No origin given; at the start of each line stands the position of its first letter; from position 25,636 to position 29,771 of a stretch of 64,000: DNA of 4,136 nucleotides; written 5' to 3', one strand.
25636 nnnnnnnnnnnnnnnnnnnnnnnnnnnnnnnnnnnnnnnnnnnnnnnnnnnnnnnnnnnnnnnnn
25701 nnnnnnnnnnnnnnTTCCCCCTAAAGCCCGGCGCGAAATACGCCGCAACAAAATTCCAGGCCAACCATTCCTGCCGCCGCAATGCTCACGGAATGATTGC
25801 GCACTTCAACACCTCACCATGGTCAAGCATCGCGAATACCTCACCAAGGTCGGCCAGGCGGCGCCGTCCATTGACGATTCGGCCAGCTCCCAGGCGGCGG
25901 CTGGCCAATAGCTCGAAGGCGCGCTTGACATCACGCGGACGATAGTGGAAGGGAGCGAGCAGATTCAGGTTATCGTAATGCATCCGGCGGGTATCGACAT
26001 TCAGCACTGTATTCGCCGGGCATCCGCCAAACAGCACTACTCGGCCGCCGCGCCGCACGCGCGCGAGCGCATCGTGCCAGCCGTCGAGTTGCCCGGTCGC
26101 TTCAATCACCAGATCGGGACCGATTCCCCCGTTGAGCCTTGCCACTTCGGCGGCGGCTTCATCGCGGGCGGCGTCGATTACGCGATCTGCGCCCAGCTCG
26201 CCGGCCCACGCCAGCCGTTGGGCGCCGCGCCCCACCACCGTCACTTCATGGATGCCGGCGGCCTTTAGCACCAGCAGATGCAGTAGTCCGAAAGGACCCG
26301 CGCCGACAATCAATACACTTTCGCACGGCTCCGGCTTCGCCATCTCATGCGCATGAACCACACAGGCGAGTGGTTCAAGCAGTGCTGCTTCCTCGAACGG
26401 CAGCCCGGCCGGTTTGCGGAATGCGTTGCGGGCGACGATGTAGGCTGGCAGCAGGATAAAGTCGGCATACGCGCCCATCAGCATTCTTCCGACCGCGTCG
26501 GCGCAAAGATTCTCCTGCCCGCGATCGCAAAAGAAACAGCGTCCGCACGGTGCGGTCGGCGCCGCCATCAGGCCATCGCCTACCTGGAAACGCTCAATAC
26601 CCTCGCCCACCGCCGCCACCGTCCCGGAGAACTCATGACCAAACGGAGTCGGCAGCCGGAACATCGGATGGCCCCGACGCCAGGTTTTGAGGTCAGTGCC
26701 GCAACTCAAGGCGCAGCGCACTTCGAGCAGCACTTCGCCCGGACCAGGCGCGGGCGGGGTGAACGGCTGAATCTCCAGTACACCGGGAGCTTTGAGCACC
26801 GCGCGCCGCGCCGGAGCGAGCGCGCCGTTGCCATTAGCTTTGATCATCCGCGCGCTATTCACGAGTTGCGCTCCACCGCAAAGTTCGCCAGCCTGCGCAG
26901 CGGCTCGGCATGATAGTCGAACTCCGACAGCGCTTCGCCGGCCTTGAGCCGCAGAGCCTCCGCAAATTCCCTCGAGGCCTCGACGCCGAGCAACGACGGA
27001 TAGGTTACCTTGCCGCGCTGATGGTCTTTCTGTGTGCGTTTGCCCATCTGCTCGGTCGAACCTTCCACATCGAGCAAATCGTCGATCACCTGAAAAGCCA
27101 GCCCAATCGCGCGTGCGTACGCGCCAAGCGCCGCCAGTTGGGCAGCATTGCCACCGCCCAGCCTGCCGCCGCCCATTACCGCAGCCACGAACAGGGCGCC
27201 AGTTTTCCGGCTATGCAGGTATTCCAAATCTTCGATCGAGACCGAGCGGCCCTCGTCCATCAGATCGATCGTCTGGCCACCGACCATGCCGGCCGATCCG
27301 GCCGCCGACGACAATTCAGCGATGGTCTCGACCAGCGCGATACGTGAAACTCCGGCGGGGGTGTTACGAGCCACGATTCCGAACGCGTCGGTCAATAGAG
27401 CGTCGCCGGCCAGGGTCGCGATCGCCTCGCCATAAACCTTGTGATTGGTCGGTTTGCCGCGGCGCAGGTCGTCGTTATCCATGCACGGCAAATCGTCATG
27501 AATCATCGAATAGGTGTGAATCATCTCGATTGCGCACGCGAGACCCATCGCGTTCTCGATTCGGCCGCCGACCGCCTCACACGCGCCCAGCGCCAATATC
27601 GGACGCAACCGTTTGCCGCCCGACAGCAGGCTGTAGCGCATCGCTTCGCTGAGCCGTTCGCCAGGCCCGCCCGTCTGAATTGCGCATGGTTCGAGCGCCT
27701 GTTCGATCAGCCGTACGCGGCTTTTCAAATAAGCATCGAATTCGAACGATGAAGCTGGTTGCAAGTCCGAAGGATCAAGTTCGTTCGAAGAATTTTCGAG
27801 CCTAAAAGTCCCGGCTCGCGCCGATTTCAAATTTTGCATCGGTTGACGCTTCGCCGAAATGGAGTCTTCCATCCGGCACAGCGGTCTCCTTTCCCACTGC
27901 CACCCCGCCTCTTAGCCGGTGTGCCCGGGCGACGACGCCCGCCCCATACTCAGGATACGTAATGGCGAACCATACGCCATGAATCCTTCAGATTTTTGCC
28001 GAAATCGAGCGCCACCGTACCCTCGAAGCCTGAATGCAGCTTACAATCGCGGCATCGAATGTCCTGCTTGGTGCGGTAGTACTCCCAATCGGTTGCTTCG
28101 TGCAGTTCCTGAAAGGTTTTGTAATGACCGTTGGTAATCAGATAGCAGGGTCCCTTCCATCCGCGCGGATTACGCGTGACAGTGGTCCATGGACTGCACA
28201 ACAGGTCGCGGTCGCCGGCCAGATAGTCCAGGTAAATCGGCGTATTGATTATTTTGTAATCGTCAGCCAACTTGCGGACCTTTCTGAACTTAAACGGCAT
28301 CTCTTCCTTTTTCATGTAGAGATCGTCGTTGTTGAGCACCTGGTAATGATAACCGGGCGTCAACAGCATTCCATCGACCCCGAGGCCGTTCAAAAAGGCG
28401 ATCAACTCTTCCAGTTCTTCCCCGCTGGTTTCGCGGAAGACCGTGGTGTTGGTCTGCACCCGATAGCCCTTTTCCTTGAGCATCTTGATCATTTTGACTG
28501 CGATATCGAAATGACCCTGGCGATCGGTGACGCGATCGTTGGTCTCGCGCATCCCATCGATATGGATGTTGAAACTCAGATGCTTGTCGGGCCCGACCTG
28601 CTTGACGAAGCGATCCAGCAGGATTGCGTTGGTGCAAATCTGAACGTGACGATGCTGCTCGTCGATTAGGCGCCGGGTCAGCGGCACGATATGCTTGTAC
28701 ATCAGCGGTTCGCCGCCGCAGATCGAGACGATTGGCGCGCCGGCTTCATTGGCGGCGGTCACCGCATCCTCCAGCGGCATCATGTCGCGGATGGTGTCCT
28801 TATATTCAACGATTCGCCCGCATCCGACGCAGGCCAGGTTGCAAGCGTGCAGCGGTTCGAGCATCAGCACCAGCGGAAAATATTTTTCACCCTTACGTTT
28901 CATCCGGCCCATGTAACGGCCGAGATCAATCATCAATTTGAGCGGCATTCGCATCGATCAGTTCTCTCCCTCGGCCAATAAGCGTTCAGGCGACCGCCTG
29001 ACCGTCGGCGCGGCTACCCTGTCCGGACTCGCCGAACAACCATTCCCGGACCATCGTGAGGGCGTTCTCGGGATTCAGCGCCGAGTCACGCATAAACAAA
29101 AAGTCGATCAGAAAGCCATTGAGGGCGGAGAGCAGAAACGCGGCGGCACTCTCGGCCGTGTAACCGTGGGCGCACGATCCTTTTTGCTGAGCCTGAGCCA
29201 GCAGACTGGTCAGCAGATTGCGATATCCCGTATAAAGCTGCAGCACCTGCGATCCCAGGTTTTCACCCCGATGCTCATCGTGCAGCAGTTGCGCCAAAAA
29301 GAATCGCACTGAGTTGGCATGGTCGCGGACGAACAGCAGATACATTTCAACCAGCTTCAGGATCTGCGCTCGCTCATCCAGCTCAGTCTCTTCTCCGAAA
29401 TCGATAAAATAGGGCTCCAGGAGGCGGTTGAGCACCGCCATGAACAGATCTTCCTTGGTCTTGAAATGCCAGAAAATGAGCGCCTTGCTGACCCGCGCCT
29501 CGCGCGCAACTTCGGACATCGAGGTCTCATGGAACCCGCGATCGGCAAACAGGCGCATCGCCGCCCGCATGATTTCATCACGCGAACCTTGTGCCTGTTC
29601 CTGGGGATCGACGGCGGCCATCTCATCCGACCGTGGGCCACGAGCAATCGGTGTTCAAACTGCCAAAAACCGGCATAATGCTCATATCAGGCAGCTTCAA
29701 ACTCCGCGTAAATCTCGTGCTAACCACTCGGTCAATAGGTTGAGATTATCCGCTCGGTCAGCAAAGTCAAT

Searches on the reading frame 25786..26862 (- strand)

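Call 37: search_protein_families(library=pfam, proteins=[window:25786-26862:-], max_evalue=0.001)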
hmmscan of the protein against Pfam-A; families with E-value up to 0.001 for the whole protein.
window:25786-26862:- (358 aa): 3 families
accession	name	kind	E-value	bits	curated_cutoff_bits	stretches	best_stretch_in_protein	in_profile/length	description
PF08240.17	ADH_N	-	1e-23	84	23.5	1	40-143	1-99/104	Alcohol dehydrogenase GroES-like domain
PF00107.32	ADH_zinc_N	-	1.5e-20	73.9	31.8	1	192-320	3-128/129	Zinc-binding dehydrogenase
PF16912.11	Glu_dehyd_C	-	4.8e-12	46.3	34.9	1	159-297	4-147/211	Glucose dehydrogenase C-terminus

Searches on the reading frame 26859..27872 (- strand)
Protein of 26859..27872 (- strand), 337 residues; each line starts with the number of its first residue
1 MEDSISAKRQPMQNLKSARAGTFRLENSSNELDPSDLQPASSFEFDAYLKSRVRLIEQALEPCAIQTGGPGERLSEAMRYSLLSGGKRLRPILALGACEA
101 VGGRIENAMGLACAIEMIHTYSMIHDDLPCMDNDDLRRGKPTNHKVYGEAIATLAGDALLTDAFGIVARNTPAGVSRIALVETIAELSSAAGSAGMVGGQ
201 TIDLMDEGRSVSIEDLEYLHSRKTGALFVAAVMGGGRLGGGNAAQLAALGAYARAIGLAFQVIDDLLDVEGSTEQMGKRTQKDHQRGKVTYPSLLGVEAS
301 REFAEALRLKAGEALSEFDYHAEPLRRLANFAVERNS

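Call 37: search_protein_families(library=pfam, proteins=[window:26859-27872:-], max_evalue=0.001)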
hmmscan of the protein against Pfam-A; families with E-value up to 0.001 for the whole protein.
window:26859-27872:- (337 aa): 1 family
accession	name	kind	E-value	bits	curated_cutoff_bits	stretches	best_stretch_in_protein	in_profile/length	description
PF00348.22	polyprenyl_synt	-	4.7e-55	187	27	1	73-307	3-230/251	Polyprenyl synthetase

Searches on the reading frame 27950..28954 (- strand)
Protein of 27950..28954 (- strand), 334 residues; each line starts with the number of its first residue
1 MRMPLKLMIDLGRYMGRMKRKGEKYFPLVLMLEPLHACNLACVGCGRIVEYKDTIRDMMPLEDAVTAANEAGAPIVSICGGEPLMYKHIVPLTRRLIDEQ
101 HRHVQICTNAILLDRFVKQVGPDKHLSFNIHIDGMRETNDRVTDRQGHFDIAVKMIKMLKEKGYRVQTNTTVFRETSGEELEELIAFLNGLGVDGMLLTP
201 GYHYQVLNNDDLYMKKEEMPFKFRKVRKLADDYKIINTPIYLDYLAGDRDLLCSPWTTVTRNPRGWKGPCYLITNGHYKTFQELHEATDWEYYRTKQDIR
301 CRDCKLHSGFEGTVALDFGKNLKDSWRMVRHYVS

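Call 37: search_protein_families(library=pfam, proteins=[window:27950-28954:-], max_evalue=0.001)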
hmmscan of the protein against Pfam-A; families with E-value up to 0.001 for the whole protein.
window:27950-28954:- (334 aa): 2 families
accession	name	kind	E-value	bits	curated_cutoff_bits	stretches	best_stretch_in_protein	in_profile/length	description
PF11946.13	DUF3463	-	3.1e-41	140.8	31.3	1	196-327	1-133/134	Domain of unknown function (DUF3463)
PF04055.27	Radical_SAM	-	3.8e-20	73.1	29.5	1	34-188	3-166/166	Radical SAM superfamily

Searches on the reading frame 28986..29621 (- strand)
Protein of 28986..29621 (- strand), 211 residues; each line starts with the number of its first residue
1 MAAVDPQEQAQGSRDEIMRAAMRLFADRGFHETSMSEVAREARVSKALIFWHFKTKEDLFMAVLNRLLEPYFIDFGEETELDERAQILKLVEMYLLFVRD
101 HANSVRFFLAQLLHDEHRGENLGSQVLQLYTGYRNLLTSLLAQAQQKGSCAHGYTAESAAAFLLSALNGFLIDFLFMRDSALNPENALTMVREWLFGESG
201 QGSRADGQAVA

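Call 58: search_protein_families(library=pfam, proteins=[window:28986-29621:-], max_evalue=0.001)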
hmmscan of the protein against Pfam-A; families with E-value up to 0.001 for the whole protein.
window:28986-29621:- (211 aa): 3 families
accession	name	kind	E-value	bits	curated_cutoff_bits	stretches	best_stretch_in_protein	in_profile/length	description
PF00440.29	TetR_N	-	7.3e-20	70.9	24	1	17-63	1-47/47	Bacterial regulatory proteins, tetR family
PF13977.11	TetR_C_6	-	0.00018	22.1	27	1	120-195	37-110/115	BetI-type transcriptional repressor, C-terminal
PF13022.12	HTH_Tnp_1_2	-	0.0005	20.6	27.9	0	20-79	14-71/122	Helix-turn-helix of insertion element transposase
